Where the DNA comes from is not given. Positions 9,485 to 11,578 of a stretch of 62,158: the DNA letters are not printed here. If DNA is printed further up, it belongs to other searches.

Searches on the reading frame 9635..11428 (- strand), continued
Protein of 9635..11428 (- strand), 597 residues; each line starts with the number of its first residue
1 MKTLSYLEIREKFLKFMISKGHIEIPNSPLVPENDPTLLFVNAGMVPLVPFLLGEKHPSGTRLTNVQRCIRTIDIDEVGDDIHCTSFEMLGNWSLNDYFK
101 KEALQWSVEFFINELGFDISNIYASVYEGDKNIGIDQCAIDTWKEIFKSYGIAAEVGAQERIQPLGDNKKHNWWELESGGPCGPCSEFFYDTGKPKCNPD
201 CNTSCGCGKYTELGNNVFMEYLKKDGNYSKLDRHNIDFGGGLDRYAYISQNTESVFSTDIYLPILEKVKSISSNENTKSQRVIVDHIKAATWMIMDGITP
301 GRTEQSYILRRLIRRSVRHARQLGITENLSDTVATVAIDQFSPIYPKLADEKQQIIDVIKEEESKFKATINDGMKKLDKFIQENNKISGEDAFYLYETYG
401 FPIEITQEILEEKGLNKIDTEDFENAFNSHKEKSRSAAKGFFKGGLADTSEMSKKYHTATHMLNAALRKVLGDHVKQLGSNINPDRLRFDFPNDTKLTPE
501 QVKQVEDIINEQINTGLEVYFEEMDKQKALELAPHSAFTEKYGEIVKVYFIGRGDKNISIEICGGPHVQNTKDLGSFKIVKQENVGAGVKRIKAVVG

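Call 54: find_homologous_proteins(query=P0005, max_evalue=1e-200)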
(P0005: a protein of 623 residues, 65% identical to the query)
Query P0005 (623 aa): 499 proteins with E <= 1e-200 among 8000 candidates; the best 120 are listed.
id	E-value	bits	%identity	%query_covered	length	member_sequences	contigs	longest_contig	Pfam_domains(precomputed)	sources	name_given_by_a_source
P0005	0.0e+0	1425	100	100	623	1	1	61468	PF01411.25,PF07973.20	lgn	-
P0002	3.5e-279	945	68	96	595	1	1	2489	PF01411.25,PF07973.20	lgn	-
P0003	5.3e-276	935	66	95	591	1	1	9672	PF01411.25,PF07973.20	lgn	-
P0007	8.2e-276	934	65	96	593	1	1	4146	PF01411.25,PF07973.20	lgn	-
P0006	5.3e-272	922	66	96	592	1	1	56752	PF01411.25,PF07973.20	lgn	-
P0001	1.5e-271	920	65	96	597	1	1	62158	PF01411.25,PF07973.20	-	-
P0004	1.2e-268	911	67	93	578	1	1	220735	PF01411.25,PF07973.20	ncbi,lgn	-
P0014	6.0e-267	905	64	96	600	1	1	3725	PF01411.25,PF07973.20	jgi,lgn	jgi:alanyl-tRNA synthetase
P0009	2.3e-262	890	63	96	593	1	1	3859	PF01411.25,PF07973.20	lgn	-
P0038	8.9e-262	888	62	96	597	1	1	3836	PF01411.25,PF07973.20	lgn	-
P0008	4.4e-261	886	63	96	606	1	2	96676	PF01411.25,PF07973.20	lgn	-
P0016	2.6e-260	883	64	96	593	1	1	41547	PF01411.25,PF07973.20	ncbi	-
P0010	6.2e-260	882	62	96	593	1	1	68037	PF01411.25,PF07973.20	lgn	-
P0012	6.7e-260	882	64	93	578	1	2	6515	PF01411.25,PF07973.20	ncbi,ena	-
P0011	1.5e-259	881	62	96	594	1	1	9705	PF01411.25,PF07973.20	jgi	-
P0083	3.6e-258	876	63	96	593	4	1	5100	PF01411.25,PF07973.20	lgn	-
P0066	4.9e-258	876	63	96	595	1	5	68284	PF01411.25,PF07973.20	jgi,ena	-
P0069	6.4e-258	875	63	96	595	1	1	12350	PF01411.25,PF07973.20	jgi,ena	-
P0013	7.8e-256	868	62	96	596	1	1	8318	PF01411.25,PF07973.20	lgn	-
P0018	1.5e-255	867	62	96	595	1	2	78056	PF01411.25,PF07973.20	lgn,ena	-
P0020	2.1e-255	867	62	96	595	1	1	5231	PF01411.25,PF07973.20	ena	-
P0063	3.3e-255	866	61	96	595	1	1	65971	PF01411.25,PF07973.20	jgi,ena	-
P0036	3.8e-255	866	62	96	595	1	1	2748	PF01411.25,PF07973.20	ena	-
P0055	6.1e-255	865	62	96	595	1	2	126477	PF01411.25,PF07973.20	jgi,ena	jgi:alanyl-tRNA synthetase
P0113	8.3e-255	865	62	96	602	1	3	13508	PF01411.25,PF07973.20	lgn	-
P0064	8.6e-255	865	61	96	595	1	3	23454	PF01411.25,PF07973.20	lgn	-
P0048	9.7e-255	865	61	96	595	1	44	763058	PF01411.25,PF07973.20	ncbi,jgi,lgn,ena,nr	ncbi:alanine--tRNA ligase [Candidatus Dojkabacteria bacterium]|jgi:alanyl-tRNA synthetase|nr:alanine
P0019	9.7e-255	865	61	96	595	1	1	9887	PF01411.25,PF07973.20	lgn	-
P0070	1.1e-254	865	62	96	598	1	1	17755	PF01411.25,PF07973.20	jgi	jgi:alanyl-tRNA synthetase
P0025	1.2e-254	864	61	96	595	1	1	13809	PF01411.25,PF07973.20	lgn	-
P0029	1.2e-254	864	61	96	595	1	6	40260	PF01411.25,PF07973.20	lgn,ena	-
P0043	1.3e-254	864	61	96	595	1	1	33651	PF01411.25,PF07973.20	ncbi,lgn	-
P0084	1.6e-254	864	61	96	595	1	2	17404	PF01411.25,PF07973.20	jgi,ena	-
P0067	1.8e-254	864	61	96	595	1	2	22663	PF01411.25,PF07973.20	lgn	-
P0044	1.8e-254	864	61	96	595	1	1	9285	PF01411.25,PF07973.20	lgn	-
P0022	2.0e-254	864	61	96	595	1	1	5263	PF01411.25,PF07973.20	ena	-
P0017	2.1e-254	864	61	96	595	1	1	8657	PF01411.25,PF07973.20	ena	-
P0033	2.3e-254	863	61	96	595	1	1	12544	PF01411.25,PF07973.20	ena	-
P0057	3.2e-254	863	60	96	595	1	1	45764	PF01411.25,PF07973.20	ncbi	-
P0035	5.6e-254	862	61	96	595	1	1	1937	PF01411.25,PF07973.20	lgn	-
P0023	7.2e-254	862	61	96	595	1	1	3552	PF01411.25,PF07973.20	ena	-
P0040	8.7e-254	862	61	96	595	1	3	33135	PF01411.25,PF07973.20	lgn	-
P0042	1.4e-253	861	61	96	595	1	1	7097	PF01411.25,PF07973.20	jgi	-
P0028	1.5e-253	861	61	96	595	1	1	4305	PF01411.25,PF07973.20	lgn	-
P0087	1.7e-253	861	61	96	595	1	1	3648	PF01411.25,PF07973.20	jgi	-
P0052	1.8e-253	861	60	96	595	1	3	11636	PF01411.25,PF07973.20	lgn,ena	-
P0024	2.1e-253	860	61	96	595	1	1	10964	PF01411.25,PF07973.20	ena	-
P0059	2.2e-253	860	61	96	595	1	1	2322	PF01411.25,PF07973.20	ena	-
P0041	2.3e-253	860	61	96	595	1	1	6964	PF01411.25,PF07973.20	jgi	jgi:alanyl-tRNA synthetase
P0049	2.3e-253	860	61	96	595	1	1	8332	PF01411.25,PF07973.20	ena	-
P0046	2.9e-253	860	61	96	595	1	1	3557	PF01411.25,PF07973.20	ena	-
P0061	3.0e-253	860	61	96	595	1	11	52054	PF01411.25,PF07973.20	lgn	-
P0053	3.2e-253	860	61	96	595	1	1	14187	PF01411.25,PF07973.20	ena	-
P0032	3.4e-253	860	61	96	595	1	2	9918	PF01411.25,PF07973.20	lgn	-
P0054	4.1e-253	859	61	96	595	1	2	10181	PF01411.25,PF07973.20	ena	-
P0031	5.0e-253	859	61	96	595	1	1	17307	PF01411.25,PF07973.20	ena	-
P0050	5.9e-253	859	61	96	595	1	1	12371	PF01411.25,PF07973.20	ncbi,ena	-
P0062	1.0e-252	858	61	96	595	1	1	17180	PF01411.25,PF07973.20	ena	-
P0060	1.1e-252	858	61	96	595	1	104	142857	PF01411.25,PF07973.20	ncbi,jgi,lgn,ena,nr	ncbi:MAG TPA: alanine--tRNA ligase [Candidatus Dojkabacteria bacterium]|jgi:alanyl-tRNA synthetase|n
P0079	1.3e-252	858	61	96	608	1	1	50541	PF01411.25,PF07973.20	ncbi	-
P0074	1.5e-252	857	61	96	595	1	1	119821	PF01411.25,PF07973.20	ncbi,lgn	-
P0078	1.6e-252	857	61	96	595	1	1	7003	PF01411.25,PF07973.20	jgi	-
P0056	1.7e-252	857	60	96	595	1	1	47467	PF01411.25,PF07973.20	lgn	-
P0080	1.9e-252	857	61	96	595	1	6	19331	PF01411.25,PF07973.20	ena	-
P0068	2.4e-252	857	61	96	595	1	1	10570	PF01411.25,PF07973.20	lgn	-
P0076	2.4e-252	857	61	96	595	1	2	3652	PF01411.25,PF07973.20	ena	-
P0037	2.5e-252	857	61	96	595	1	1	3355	PF01411.25,PF07973.20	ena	-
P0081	2.8e-252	857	61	96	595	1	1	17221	PF01411.25,PF07973.20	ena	-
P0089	3.2e-252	856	60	96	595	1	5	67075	PF01411.25,PF07973.20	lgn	-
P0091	3.6e-252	856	61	96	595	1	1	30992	PF01411.25,PF07973.20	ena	-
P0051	6.5e-252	855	61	96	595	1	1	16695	PF01411.25,PF07973.20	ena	-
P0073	1.1e-251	855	61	96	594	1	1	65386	PF01411.25,PF07973.20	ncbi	-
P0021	1.7e-251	854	60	96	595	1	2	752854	PF01411.25,PF07973.20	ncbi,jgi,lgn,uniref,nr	ncbi:TPA: alanine--tRNA ligase [Candidatus Dojkabacteria bacterium]|uniref:alanine--tRNA ligase n=1 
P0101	1.9e-251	854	61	96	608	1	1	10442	PF01411.25,PF07973.20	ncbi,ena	-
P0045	2.5e-251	853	60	96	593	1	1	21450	PF01411.25,PF07973.20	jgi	jgi:alanyl-tRNA synthetase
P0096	3.0e-251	853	60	96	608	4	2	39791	PF01411.25,PF07973.20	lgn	-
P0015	3.1e-251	853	61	96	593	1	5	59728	PF01411.25,PF07973.20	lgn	-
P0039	3.4e-251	853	61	96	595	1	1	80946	PF01411.25,PF07973.20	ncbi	-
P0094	3.6e-251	853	60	96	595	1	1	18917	PF01411.25,PF07973.20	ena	-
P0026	4.2e-251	853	61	96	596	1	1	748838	PF01411.25,PF07973.20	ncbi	ncbi:MAG: alanine--tRNA ligase [Candidatus Dojkabacteria bacterium]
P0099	6.0e-251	852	60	96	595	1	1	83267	PF01411.25,PF07973.20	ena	-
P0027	6.9e-251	852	61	96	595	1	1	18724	PF01411.25,PF07973.20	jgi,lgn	jgi:alanyl-tRNA synthetase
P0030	1.1e-250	851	60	96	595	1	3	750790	PF01411.25,PF07973.20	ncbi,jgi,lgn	ncbi:MAG: alanine--tRNA ligase [Candidatus Dojkabacteria bacterium]|jgi:alanyl-tRNA synthetase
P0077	1.4e-250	851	60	96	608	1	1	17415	PF01411.25,PF07973.20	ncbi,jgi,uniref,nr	ncbi:MAG: Alanine--tRNA ligase [candidate division WS6 bacterium 36_33]|uniref:alanine--tRNA ligase 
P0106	1.4e-250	851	60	96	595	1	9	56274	PF01411.25,PF07973.20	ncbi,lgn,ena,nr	ncbi:MAG TPA: alanine--tRNA ligase [Candidatus Dojkabacteria bacterium]|nr:alanine--tRNA ligase [Can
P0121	1.4e-250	851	60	96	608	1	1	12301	PF01411.25,PF07973.20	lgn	-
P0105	1.5e-250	851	60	96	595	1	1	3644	PF01411.25,PF07973.20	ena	-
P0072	1.6e-250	851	61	96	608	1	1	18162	PF01411.25,PF07973.20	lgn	-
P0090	1.9e-250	851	60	95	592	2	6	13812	PF01411.25,PF07973.20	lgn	-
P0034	2.7e-250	850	60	96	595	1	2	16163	PF01411.25,PF07973.20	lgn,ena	-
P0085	4.8e-250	849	60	96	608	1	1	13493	PF01411.25,PF07973.20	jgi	jgi:alanyl-tRNA synthetase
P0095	5.2e-250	849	60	96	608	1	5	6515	PF01411.25,PF07973.20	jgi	jgi:alanyl-tRNA synthetase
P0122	6.0e-250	849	60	96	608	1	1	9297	PF01411.25,PF07973.20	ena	-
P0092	1.1e-249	848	61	96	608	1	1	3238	PF01411.25,PF07973.20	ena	-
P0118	1.5e-249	848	60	96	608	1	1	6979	PF01411.25,PF07973.20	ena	-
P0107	1.6e-249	848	60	96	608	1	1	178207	PF01411.25,PF07973.20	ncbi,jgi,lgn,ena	ncbi:MAG: alanine--tRNA ligase [Candidatus Dojkabacteria bacterium]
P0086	1.6e-249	847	60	96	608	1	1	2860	PF01411.25,PF07973.20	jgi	jgi:alanyl-tRNA synthetase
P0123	3.1e-249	847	60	96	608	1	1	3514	PF01411.25,PF07973.20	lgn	-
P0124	4.2e-249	846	60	96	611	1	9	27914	PF01411.25,PF07973.20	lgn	-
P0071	5.4e-249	846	60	96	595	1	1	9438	PF01411.25,PF07973.20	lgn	-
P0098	5.4e-249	846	60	96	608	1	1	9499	PF01411.25,PF07973.20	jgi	jgi:alanyl-tRNA synthetase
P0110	8.7e-249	845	61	96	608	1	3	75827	PF01411.25,PF07973.20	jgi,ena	-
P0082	2.5e-248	844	60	96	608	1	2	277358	PF01411.25,PF07973.20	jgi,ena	-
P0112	3.5e-248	843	60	96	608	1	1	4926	PF01411.25,PF07973.20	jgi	jgi:alanyl-tRNA synthetase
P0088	8.7e-248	842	59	95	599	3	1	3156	PF01411.25,PF07973.20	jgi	jgi:alanyl-tRNA synthetase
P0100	9.1e-248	842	60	96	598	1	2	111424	PF01411.25,PF07973.20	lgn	-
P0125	1.0e-247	842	61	96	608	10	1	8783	PF01411.25,PF07973.20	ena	-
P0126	2.1e-247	840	60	96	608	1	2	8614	PF01411.25,PF07973.20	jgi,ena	-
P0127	3.4e-247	840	61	96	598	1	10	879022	PF01411.25,PF07973.20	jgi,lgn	jgi:alanyl-tRNA synthetase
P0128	5.6e-247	839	60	96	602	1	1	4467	PF01411.25,PF07973.20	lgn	-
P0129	6.3e-247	839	59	96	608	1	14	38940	PF01411.25,PF07973.20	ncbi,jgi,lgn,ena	-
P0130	1.3e-246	838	60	96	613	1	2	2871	PF01411.25,PF07973.20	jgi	jgi:alanyl-tRNA synthetase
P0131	1.7e-246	838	60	96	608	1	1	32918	PF01411.25,PF07973.20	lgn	-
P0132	3.4e-246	837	59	96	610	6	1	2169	PF01411.25,PF07973.20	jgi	jgi:alanyl-tRNA synthetase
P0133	3.9e-246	836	60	96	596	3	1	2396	PF01411.25,PF07973.20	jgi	-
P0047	4.2e-246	836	59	96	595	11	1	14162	PF01411.25,PF07973.20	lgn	-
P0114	7.0e-246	835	58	95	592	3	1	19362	PF01411.25,PF07973.20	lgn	-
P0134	8.5e-246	835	60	96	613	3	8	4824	PF01411.25,PF07973.20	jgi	jgi:alanyl-tRNA synthetase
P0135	1.0e-245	835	60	96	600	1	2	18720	PF01411.25,PF07973.20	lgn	-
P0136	1.4e-245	834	59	96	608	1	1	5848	PF01411.25,PF07973.20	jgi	jgi:alanyl-tRNA synthetase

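Call 55: find_encoding_contigs(protein=P0014, flank=1200, max_places=2)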
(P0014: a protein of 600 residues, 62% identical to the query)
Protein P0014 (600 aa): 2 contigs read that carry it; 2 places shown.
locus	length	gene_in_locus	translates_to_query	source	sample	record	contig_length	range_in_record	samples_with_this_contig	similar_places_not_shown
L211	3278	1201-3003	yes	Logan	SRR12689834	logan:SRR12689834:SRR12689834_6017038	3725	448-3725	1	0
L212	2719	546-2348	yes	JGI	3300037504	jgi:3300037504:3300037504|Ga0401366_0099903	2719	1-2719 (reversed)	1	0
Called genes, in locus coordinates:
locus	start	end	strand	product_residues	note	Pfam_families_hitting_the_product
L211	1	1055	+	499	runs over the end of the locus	?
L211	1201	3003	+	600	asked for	PF01411:tRNA-synt_2c, PF07973:tRNA_SAD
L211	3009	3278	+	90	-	?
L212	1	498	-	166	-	?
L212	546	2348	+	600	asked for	PF01411:tRNA-synt_2c, PF07973:tRNA_SAD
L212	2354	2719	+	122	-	?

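Call 56: find_encoding_contigs(protein=P0038, flank=1200, max_places=2)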
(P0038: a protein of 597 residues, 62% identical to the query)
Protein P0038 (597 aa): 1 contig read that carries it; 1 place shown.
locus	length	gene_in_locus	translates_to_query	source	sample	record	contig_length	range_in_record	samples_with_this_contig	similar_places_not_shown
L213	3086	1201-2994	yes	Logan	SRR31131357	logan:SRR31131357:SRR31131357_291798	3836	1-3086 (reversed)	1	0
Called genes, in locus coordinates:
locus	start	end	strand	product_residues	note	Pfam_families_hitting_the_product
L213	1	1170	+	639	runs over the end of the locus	?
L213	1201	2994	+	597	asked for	PF01411:tRNA-synt_2c, PF07973:tRNA_SAD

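Call 57: find_encoding_contigs(protein=P0012, flank=1200, max_places=2)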
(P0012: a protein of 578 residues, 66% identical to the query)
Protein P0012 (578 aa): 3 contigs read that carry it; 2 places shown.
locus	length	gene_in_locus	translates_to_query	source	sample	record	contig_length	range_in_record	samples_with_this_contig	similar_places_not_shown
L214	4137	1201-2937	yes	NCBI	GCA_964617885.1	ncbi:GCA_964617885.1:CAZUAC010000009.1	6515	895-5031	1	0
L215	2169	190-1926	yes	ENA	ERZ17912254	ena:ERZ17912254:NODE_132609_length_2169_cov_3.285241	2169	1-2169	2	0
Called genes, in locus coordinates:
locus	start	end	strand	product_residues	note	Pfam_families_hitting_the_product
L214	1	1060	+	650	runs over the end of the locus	?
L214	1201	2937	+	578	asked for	PF01411:tRNA-synt_2c, PF07973:tRNA_SAD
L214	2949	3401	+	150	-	PF03652:RuvX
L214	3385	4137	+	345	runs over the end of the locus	PF02618:YceG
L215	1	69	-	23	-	?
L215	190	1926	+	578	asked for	PF01411:tRNA-synt_2c, PF07973:tRNA_SAD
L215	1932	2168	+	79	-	?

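Call 80: search_protein_families(library=pfam, proteins=[window:9635-11428:-], max_evalue=0.0001)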
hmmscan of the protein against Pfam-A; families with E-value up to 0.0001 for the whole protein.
window:9635-11428:- (597 aa): 2 families
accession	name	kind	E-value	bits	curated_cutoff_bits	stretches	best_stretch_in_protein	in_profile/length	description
PF01411.24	tRNA-synt_2c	-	6.4e-125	418.2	30.3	1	8-452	1-448/552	tRNA synthetases class II (A)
PF07973.19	tRNA_SAD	-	4.3e-15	55.9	24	1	546-592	1-43/44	Threonyl and Alanyl tRNA synthetase second additional domain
